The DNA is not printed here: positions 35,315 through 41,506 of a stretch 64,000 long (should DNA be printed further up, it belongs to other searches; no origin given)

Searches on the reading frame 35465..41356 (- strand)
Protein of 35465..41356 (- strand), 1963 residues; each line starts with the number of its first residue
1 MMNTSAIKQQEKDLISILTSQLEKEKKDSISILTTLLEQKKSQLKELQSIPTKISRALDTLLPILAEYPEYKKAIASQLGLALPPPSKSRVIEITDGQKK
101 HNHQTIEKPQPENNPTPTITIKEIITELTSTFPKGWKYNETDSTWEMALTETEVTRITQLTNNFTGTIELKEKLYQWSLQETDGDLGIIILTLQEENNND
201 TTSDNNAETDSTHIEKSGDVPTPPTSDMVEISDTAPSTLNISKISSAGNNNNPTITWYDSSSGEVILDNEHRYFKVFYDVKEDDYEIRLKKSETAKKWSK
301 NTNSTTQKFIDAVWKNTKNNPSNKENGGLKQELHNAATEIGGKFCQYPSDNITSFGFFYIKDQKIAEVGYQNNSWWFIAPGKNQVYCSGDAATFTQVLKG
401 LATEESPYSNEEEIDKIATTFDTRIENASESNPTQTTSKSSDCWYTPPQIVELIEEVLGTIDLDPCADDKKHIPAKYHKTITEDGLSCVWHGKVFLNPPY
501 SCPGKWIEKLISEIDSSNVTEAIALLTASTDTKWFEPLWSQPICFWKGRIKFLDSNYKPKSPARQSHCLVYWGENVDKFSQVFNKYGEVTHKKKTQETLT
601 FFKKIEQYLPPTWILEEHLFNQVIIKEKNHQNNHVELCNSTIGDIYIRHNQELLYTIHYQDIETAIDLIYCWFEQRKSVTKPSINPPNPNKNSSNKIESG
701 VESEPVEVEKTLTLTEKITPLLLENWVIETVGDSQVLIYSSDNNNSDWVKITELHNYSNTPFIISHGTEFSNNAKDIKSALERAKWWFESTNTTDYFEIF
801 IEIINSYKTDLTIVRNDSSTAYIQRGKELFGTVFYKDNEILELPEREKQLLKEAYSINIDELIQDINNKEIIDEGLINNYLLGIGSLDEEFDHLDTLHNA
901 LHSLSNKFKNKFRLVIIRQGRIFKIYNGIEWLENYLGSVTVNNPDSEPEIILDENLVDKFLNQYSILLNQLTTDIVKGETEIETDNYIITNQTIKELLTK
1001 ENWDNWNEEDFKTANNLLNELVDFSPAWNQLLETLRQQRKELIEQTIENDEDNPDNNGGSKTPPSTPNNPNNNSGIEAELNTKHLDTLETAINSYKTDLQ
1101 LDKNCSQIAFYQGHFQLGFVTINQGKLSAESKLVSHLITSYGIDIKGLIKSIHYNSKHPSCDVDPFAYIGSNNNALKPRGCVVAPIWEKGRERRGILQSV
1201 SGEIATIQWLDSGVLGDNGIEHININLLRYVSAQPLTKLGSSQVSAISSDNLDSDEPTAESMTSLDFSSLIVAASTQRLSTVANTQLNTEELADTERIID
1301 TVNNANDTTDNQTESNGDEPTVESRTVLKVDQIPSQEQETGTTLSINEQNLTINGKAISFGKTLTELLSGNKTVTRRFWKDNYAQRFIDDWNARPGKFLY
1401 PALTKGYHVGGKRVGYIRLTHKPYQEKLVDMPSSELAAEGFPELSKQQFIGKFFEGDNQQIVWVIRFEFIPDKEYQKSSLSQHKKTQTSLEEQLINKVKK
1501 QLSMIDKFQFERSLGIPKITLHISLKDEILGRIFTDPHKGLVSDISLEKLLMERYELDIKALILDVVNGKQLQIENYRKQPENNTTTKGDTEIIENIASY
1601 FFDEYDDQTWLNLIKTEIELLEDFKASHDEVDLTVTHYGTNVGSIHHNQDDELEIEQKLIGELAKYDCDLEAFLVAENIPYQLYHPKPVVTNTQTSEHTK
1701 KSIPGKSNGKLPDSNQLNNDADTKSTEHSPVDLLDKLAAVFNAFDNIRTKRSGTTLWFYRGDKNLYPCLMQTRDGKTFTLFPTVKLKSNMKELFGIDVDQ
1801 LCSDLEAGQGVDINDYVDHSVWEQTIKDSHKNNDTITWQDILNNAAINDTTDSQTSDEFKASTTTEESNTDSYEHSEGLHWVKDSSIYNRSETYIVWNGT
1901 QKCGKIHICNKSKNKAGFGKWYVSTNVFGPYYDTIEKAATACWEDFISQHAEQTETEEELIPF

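Call 8: search_protein_families(library=pfam, proteins=[window:35465-41356:-], max_evalue=0.001)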
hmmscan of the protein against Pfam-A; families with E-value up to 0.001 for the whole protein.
window:35465-41356:- (1963 aa): 1 family
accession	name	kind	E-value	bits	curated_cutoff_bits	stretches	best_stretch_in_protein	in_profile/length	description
PF05869.16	Dam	-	1.8e-17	64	28.1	1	434-565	2-136/169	DNA N-6-adenine-methyltransferase (Dam)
